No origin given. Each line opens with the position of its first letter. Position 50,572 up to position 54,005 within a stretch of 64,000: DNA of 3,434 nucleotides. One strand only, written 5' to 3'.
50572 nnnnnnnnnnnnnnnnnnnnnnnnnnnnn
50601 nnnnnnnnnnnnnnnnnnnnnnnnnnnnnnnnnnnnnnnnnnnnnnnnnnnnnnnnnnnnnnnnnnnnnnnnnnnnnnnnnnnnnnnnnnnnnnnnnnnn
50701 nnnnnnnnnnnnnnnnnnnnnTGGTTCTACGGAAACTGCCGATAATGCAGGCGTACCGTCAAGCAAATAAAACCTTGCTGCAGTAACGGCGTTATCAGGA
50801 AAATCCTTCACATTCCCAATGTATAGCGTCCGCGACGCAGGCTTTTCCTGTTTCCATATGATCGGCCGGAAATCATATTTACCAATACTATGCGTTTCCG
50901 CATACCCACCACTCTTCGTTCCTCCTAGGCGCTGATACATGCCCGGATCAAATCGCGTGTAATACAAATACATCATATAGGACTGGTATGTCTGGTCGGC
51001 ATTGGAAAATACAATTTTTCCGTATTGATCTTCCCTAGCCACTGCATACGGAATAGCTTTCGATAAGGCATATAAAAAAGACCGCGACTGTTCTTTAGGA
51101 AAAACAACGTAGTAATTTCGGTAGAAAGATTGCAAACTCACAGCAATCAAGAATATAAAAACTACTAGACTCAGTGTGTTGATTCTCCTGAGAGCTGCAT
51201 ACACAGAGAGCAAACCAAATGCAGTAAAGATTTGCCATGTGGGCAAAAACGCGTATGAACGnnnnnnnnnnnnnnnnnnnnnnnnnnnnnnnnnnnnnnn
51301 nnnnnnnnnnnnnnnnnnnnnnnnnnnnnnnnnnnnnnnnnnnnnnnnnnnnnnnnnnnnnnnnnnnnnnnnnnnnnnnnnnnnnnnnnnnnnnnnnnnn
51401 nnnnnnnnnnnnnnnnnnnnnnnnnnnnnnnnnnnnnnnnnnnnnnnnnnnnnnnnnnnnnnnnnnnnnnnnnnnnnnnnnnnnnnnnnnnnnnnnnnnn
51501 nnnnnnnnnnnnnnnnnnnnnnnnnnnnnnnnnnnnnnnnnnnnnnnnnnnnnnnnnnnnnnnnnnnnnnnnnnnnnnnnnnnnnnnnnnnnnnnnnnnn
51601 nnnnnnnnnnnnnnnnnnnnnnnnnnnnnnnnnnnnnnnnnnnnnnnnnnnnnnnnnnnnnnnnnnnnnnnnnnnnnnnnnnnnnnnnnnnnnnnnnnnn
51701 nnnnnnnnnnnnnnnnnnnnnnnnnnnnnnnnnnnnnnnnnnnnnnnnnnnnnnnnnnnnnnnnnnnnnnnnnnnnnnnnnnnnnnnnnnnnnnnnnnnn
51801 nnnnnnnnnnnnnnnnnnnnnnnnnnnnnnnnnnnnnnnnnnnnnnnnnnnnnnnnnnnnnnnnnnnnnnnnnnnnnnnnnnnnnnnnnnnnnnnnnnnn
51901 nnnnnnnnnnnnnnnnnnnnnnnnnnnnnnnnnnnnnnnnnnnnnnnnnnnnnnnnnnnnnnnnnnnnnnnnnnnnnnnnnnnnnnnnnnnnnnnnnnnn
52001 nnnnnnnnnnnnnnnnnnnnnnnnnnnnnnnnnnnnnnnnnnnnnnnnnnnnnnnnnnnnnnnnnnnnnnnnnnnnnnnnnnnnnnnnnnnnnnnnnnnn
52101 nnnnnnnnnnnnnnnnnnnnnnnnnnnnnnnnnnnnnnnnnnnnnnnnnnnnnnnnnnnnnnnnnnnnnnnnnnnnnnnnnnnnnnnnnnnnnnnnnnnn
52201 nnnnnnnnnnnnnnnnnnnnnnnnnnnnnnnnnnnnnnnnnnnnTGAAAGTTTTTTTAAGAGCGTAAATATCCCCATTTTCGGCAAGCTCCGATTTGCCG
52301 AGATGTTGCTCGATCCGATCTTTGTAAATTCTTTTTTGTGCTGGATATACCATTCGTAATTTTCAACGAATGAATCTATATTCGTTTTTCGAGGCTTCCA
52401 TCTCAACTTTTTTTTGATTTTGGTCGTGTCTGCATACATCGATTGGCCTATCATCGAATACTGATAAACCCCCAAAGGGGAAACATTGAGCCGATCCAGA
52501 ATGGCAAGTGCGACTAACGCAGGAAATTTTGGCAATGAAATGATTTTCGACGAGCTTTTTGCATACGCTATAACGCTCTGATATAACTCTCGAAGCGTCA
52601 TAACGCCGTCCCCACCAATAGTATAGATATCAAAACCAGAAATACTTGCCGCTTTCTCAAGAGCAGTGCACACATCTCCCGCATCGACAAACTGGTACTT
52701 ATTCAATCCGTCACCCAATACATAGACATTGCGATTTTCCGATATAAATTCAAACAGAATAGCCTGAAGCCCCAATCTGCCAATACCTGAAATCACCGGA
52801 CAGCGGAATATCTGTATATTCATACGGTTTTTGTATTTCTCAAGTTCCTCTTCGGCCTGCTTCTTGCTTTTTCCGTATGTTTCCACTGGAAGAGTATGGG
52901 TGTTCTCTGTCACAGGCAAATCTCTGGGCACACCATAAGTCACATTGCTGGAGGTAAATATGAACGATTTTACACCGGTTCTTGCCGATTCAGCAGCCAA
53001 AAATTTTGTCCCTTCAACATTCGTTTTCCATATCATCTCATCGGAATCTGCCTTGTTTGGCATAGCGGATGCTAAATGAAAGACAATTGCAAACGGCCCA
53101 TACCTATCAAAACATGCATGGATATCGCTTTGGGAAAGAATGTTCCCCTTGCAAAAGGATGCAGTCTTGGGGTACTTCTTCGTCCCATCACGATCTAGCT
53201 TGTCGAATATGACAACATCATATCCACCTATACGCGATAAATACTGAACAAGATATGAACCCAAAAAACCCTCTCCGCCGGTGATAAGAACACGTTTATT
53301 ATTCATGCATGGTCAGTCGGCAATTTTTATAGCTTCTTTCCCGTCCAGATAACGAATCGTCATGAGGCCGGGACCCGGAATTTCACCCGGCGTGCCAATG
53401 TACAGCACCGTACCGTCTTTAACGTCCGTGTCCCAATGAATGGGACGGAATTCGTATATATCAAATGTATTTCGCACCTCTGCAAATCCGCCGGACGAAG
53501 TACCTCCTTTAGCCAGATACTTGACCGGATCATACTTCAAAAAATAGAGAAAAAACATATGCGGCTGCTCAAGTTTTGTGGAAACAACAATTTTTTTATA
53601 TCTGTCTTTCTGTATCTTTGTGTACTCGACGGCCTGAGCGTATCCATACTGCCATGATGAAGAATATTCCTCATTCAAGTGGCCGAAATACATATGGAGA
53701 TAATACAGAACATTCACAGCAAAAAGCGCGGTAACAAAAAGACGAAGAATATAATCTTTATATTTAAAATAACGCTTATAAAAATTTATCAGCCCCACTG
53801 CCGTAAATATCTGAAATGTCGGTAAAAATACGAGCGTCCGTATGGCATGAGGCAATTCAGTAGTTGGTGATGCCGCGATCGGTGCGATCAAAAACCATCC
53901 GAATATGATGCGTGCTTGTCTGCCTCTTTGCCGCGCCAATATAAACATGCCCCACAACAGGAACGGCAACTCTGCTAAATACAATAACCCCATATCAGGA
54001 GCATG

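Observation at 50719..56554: Tandem triplet (plus a fourth copy at 63220) of ArnT/PMT-like paralogs sharing a 'WDEA-x-GYNAYS' loop motif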

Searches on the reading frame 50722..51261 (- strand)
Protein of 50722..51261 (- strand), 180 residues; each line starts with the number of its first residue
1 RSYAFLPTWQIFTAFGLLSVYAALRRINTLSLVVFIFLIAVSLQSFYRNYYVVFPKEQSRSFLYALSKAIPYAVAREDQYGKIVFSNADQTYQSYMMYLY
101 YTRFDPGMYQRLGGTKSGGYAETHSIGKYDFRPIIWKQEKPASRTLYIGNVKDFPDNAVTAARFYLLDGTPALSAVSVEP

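Call 70: search_protein_families(library=pfam, proteins=[window:50722-51261:-], max_evalue=10)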
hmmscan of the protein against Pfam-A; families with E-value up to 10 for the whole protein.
window:50722-51261:- (180 aa): 0 families

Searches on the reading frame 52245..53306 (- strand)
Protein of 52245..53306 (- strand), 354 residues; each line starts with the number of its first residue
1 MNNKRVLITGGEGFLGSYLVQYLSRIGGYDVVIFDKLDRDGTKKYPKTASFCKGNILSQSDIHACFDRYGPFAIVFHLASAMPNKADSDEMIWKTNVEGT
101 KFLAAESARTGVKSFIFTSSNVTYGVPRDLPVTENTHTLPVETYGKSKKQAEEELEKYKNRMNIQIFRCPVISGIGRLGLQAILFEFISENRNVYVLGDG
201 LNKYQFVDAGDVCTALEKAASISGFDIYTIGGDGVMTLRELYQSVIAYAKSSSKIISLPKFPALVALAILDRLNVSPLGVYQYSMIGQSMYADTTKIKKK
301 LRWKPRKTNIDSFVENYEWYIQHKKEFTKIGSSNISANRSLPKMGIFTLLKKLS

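Call 5: search_protein_families(library=pfam, proteins=[window:52245-53306:-], max_evalue=0.01)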
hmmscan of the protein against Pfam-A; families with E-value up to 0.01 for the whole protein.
window:52245-53306:- (354 aa): 7 families
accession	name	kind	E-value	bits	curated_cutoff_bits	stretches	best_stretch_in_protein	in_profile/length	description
PF01370.27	Epimerase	-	2.1e-34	119.4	20.9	1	6-221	1-226/240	NAD dependent epimerase/dehydratase family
PF16363.11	GDP_Man_Dehyd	-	3.7e-24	86.2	27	1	7-313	1-328/332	GDP-mannose 4,6 dehydratase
PF01073.25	3Beta_HSD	-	6.5e-18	65.2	22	1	7-215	1-224/280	3-beta hydroxysteroid dehydrogenase/isomerase family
PF04321.23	RmlD_sub_bind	-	1.9e-13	50.6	27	1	5-253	2-235/287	RmlD substrate binding domain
PF07993.18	NAD_binding_4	-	2.6e-10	40.4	20.1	1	73-174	90-209/258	Male sterility protein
PF02719.21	Polysacc_synt_2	-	4.1e-06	26.6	20.2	1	6-121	1-129/293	Polysaccharide biosynthesis protein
PF13460.12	NAD_binding_10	-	5.3e-05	23.6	27.2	1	10-157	1-133/184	NAD(P)H-binding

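Call 9: search_protein_families(library=ncbifam, proteins=[window:52245-53306:-], max_evalue=0.01)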
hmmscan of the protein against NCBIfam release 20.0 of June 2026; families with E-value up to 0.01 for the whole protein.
window:52245-53306:- (354 aa): 23 families
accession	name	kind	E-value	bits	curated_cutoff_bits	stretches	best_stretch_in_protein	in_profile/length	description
TIGR01179.1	galE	equivalog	9.6e-27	93.7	262.3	1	5-162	1-166/332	UDP-glucose 4-epimerase GalE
TIGR01181.1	dTDP_gluc_dehyt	equivalog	3.3e-19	69.1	365.1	1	5-327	1-318/321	dTDP-glucose 4,6-dehydratase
TIGR03466.1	HpnA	hypoth_equivalog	6e-19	68.1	367.65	1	5-324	2-325/327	hopanoid-associated sugar epimerase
TIGR02197.1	heptose_epim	equivalog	2.3e-18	66.4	274.6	1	6-156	1-150/316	ADP-glyceromanno-heptose 6-epimerase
NF007956.0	PRK10675.1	subfamily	5.7e-14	52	394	1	5-160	2-168/338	UDP-glucose 4-epimerase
TIGR04180.1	EDH_00030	hypoth_equivalog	6.6e-13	48.4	475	1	6-164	1-165/297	NAD-dependent 4,6-dehydratase LegB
NF043036.1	ErythonDh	equivalog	4.1e-12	46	325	1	5-162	2-167/321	D-erythronate dehydrogenase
TIGR01214.1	rmlD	equivalog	4.2e-10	39.2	224.05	1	5-172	1-150/285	dTDP-4-dehydrorhamnose reductase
TIGR01746.1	Thioester-redct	subfamily_domain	9.5e-10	38.2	213.35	1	75-176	92-202/371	thioester reductase domain-containing protein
NF042423.1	oxyalk_red_Shew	equivalog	2.8e-09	36.5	580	1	4-162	9-164/331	2-alkyl-3-oxoalkanoate reductase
TIGR02622.1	CDP_4_6_dhtase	equivalog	7.1e-09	35.2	278.45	1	2-125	3-134/352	CDP-glucose 4,6-dehydratase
NF008360.0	PRK11150.1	equivalog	8.8e-09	35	452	1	6-250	2-255/310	ADP-glyceromanno-heptose 6-epimerase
NF007582.0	PRK10217.1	equivalog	3.9e-08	32.8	698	1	4-110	2-114/355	dTDP-glucose 4,6-dehydratase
NF007490.0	PRK10084.1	subfamily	3.9e-08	32.7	649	1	5-109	2-112/361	dTDP-glucose 4,6-dehydratase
NF042422.1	oxyalk_red_OleD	equivalog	5.9e-08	32.5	580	1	5-203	2-198/329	2-alkyl-3-oxoalkanoate reductase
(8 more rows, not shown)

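Call 32: search_solved_structures(query=window:52245-53306:-, max_evalue=1e-10)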
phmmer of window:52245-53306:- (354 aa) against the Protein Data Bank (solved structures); distinct sequences matched with E-value up to 1e-10: 31.
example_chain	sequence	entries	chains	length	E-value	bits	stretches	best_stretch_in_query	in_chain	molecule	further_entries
4twr_A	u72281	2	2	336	1.6e-20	76.8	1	3-159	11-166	NAD binding site:NAD-dependent epimerase/dehydratase:UDP-glucose 4-epimerase | UDP-glucose 4-epimerase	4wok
8rdg_A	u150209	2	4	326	1.2e-19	73.9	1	5-245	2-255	SDR family NAD(P)-dependent oxidoreductase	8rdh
8rdi_A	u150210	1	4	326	4.2e-19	72.1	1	5-245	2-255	SDR family NAD(P)-dependent oxidoreductase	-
4zrm_A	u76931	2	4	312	1.5e-18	70.3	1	4-243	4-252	UDP-glucose 4-epimerase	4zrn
3ehe_A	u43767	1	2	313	2.2e-18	69.8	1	6-240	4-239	UDP-glucose 4-epimerase (GalE-1)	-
7ys8_A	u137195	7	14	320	9.9e-17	64.3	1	5-247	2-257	UDP-glucose 4-epimerase | UDP-glucose 4-epimerase along with EC 5.1.3.2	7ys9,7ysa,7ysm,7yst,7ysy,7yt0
3icp_A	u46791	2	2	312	5.4e-15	58.6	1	5-214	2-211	NAD-dependent epimerase/dehydratase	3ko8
2c20_A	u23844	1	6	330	5.9e-15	58.5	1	5-174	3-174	UDP-GLUCOSE 4-EPIMERASE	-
8wxk_A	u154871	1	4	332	2.7e-14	56.3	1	5-161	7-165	UDP-glucose 4-epimerase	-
3aw9_A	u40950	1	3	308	8.2e-14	54.7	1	5-214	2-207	NAD-dependent epimerase/dehydratase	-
8wow_A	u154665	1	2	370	1.6e-13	53.7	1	4-153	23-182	UDP-glucose 4-epimerase 2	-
8wov_B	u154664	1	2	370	1.6e-13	53.7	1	4-153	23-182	UDP-glucose 4-epimerase 2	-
8wop_A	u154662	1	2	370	1.9e-13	53.5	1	4-153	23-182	UDP-glucose 4-epimerase 2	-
5gy7_A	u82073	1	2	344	2.8e-13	53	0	5-156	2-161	UDP-glucose 4-epimerase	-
2pzk_A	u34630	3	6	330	9.3e-13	51.2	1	3-153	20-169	Putative nucleotide sugar epimerase/ dehydratase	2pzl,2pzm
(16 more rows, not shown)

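Call 58: find_homologous_proteins(query=window:52245-53306:-, max_evalue=1e-20)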
Query window:52245-53306:- (354 aa): 559 proteins with E <= 1e-20 among 4783 candidates; the best 120 are listed.
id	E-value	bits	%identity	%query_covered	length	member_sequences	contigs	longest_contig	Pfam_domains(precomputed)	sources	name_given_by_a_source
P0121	1.3e-234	795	100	100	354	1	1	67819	PF04321.24,PF16363.12,PF02719.22,PF01073.26,PF07993.19,PF01370.28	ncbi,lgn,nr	ncbi:NAD(P)-dependent oxidoreductase [Candidatus Gottesmanbacteria bacterium]|nr:NAD(P)-dependent ox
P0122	1.1e-186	638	80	100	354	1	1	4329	PF04321.24,PF16363.12,PF02719.22,PF01073.26,PF07993.19,PF13460.13,PF01370.28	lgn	-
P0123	7.4e-185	632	79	100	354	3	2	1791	PF04321.24,PF16363.12,PF02719.22,PF01073.26,PF07993.19,PF13460.13,PF01370.28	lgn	-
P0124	9.7e-183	625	78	100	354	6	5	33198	PF04321.24,PF16363.12,PF02719.22,PF01073.26,PF07993.19,PF13460.13,PF01370.28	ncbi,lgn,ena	ncbi:MAG: NAD(P)-dependent oxidoreductase [Patescibacteria group bacterium]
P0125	1.0e-181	622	77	100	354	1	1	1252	PF04321.24,PF16363.12,PF02719.22,PF01073.26,PF07993.19,PF13460.13,PF01370.28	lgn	-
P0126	5.7e-178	609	78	100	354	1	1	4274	PF04321.24,PF16363.12,PF02719.22,PF01073.26,PF07993.19,PF01370.28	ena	-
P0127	7.6e-173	592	75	100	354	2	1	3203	PF04321.24,PF16363.12,PF02719.22,PF01073.26,PF07993.19,PF13460.13,PF01370.28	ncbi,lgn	-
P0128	6.3e-159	547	69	100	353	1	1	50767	PF04321.24,PF16363.12,PF02719.22,PF01073.26,PF07993.19,PF13460.13,PF01370.28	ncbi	-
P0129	4.4e-157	541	67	99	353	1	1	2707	PF04321.24,PF16363.12,PF02719.22,PF01073.26,PF07993.19,PF13460.13,PF01370.28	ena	-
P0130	5.9e-157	540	70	100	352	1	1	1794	PF04321.24,PF16363.12,PF02719.22,PF01073.26,PF07993.19,PF01370.28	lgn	-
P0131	8.0e-154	530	66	100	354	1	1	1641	PF04321.24,PF16363.12,PF02719.22,PF01073.26,PF07993.19,PF13460.13,PF01370.28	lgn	-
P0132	1.1e-153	529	65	100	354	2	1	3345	PF04321.24,PF16363.12,PF02719.22,PF01073.26,PF07993.19,PF01370.28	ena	-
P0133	8.6e-153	526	66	99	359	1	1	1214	PF04321.24,PF16363.12,PF02719.22,PF01073.26,PF07993.19,PF13460.13,PF01370.28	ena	-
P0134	4.6e-152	524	65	100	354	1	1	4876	PF04321.24,PF16363.12,PF02719.22,PF01073.26,PF07993.19,PF13460.13,PF01370.28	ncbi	ncbi:MAG: NAD(P)-dependent oxidoreductase [Candidatus Pacearchaeota archaeon]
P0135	5.1e-152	524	66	99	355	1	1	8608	PF04321.24,PF16363.12,PF02719.22,PF01073.26,PF07993.19,PF13460.13,PF01370.28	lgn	-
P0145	9.6e-150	516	65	100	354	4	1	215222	PF04321.24,PF16363.12,PF02719.22,PF01073.26,PF07993.19,PF13460.13,PF01370.28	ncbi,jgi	-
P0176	5.5e-147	507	62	100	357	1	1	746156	PF04321.24,PF16363.12,PF02719.22,PF01073.26,PF07993.19,PF13460.13,PF01370.28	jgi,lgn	-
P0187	4.9e-146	504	64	100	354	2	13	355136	PF04321.24,PF16363.12,PF02719.22,PF01073.26,PF07993.19,PF13460.13,PF01370.28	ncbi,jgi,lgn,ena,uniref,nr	ncbi:hypothetical protein A3F29_00405 [Candidatus Roizmanbacteria bacterium RIFCSPHIGHO2_12_FULL_33_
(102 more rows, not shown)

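Call 59: find_encoding_contigs(protein=P0187, flank=6000, max_places=1)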
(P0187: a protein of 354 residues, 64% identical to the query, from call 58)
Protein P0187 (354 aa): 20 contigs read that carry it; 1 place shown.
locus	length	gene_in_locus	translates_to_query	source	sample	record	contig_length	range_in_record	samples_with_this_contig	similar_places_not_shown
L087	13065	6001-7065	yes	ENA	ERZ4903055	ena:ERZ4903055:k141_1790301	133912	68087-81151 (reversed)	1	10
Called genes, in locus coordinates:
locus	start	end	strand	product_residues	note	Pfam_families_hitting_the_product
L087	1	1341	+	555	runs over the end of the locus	PF02366:PMT, PF13231:PMT_2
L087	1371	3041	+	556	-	PF02366:PMT, PF13231:PMT_2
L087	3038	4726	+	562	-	PF13231:PMT_2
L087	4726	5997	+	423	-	-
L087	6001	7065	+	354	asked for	PF01073:3Beta_HSD, PF01370:Epimerase, PF02719:Polysacc_synt_2, PF04321:RmlD_sub_bind, PF13460:NAD_binding_10 (weak), PF16363:GDP_Man_Dehyd, PF07993:NAD_binding_4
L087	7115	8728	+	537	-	PF13231:PMT_2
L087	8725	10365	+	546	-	PF10131:PTPS_related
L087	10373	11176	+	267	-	PF00535:Glycos_transf_2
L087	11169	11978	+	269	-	PF00459:Inositol_P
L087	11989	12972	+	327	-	PF01073:3Beta_HSD, PF01370:Epimerase, PF02719:Polysacc_synt_2, PF04321:RmlD_sub_bind, PF05368:NmrA, PF07993:NAD_binding_4 (faint), PF13460:NAD_binding_10, PF16363:GDP_Man_Dehyd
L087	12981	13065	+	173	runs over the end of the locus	-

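Call 60: find_encoding_contigs(protein=P0176, flank=6000, max_places=1)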
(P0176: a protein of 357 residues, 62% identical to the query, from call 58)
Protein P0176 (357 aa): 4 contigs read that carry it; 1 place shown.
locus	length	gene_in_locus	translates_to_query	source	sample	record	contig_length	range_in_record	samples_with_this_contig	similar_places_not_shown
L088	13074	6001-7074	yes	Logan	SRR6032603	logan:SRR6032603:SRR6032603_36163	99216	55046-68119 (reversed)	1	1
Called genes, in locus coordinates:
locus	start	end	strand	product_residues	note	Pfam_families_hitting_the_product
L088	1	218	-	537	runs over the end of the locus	-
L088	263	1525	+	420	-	-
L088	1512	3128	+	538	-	PF02366:PMT, PF13231:PMT_2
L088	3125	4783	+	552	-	PF13231:PMT_2 (weak)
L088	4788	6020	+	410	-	PF13231:PMT_2 (weak)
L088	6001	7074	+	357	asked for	PF01073:3Beta_HSD, PF01370:Epimerase, PF02719:Polysacc_synt_2, PF04321:RmlD_sub_bind, PF16363:GDP_Man_Dehyd, PF13460:NAD_binding_10 (weak), PF07993:NAD_binding_4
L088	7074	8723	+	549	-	PF13231:PMT_2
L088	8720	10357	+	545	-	PF10131:PTPS_related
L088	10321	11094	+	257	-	PF00535:Glycos_transf_2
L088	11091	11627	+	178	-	-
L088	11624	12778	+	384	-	PF26314:MptA_B_family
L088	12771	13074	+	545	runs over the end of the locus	-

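Call 61: find_encoding_contigs(protein=P0145, flank=6000, max_places=1)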
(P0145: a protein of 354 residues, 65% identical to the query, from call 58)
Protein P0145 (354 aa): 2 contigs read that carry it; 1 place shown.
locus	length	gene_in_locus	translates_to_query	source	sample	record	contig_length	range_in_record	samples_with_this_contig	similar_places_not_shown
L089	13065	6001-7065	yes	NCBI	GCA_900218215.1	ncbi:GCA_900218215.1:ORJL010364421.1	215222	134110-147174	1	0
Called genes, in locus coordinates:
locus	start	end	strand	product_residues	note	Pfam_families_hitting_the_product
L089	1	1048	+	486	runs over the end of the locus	-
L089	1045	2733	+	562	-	PF02366:PMT, PF13231:PMT_2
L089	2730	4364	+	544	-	PF13231:PMT_2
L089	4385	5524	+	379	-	PF13231:PMT_2 (weak)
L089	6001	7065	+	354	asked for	PF01073:3Beta_HSD, PF01370:Epimerase, PF02719:Polysacc_synt_2, PF04321:RmlD_sub_bind, PF13460:NAD_binding_10 (weak), PF16363:GDP_Man_Dehyd, PF07993:NAD_binding_4 (weak)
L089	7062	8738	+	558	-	PF13231:PMT_2 (weak)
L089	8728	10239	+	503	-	PF13231:PMT_2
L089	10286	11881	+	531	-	PF10131:PTPS_related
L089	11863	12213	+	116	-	PF00535:Glycos_transf_2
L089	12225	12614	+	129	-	-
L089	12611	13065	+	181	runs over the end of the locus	PF18915:DUF5667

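Call 79: find_encoding_contigs(protein=P0121, flank=10000, max_places=2)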
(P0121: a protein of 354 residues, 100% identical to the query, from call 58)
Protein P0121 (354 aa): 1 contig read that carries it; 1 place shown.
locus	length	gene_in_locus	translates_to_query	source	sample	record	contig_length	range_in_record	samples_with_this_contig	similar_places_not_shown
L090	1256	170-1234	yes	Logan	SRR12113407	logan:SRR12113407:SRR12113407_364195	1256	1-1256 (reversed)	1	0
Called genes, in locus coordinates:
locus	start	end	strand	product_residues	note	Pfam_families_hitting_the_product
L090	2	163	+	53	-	?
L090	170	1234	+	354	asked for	PF01073:3Beta_HSD, PF01370:Epimerase, PF02719:Polysacc_synt_2 (weak), PF04321:RmlD_sub_bind, PF16363:GDP_Man_Dehyd, PF07993:NAD_binding_4 (weak)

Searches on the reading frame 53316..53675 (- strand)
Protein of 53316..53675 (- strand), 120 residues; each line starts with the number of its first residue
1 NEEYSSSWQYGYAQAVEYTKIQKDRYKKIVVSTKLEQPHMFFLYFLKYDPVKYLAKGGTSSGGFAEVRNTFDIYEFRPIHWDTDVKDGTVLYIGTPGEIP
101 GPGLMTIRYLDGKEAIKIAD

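Call 80: predict_structure(alignment_id=A3)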
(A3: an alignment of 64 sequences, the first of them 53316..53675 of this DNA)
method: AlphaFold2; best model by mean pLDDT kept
length: 120 residues; sequences in the alignment: 64
mean_pLDDT: 86.3   pTM: 0.81
mean pLDDT of the five models: 86.3, 86.0, 85.9, 85.2, 84.1
residues with pLDDT >= 90: 74; 70-90: 31; 50-70: 12; < 50: 3
segments of 3 or more residues with pLDDT < 50: 1-3
pLDDT, mean of each block of 10 residues (from residue 1): 64 93 94 91 91 79 63 93 94 94 87 92
secondary structure, 60 per line:
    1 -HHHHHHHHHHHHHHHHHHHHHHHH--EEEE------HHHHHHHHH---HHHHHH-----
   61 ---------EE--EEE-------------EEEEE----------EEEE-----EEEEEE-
elements in order: H2-25 E28-31 H38-46 H50-55 E74-76 E90-94 E105-108 E114-119

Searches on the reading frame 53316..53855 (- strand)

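Call 70: search_protein_families(library=pfam, proteins=[window:53316-53855:-], max_evalue=10)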
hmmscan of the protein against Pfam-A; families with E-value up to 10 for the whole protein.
window:53316-53855:- (180 aa): 1 family
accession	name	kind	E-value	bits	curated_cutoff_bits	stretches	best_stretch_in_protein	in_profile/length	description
PF14163.11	SieB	-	0.1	12.6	26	1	6-54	9-55/147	Super-infection exclusion protein B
